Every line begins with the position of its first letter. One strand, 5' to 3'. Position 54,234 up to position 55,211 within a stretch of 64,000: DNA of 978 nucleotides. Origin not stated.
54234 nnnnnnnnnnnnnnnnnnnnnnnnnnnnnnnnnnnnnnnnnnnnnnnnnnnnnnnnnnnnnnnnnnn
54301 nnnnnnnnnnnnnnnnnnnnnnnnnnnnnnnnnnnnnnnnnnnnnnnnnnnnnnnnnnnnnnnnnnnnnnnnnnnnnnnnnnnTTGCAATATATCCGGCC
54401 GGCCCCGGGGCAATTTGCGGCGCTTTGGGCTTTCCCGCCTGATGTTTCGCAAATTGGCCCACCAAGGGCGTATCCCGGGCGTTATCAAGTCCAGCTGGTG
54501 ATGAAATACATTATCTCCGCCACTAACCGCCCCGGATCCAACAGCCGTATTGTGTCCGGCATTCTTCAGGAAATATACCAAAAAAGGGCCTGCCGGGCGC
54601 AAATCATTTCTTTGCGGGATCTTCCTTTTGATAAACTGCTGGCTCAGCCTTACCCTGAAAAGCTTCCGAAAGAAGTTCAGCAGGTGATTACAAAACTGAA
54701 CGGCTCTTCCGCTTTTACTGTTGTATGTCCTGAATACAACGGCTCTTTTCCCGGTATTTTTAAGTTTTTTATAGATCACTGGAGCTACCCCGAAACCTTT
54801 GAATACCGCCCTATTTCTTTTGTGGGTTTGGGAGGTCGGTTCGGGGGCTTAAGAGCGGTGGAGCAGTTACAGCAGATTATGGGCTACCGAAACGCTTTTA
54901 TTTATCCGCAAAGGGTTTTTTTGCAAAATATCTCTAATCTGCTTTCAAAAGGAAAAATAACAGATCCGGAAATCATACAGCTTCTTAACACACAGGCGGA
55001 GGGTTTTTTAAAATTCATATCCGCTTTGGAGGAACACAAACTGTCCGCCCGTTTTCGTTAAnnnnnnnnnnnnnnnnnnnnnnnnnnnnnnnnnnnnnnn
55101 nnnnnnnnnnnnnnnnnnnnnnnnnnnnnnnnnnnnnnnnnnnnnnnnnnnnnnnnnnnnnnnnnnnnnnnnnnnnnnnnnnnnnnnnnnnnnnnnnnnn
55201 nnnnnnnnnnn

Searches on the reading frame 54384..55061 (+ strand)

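Call 87: search_protein_families(library=pfam, proteins=[window:54384-55061:+])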
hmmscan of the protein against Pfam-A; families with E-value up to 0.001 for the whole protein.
window:54384-55061:+ (225 aa): 2 families
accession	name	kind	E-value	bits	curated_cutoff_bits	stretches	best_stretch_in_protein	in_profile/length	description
PF03358.20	FMN_red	-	3.4e-25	88.9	24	1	43-179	5-145/152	NADPH-dependent FMN reductase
PF02525.22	Flavodoxin_2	-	8.2e-09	35.9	27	1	43-151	5-125/198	Flavodoxin-like fold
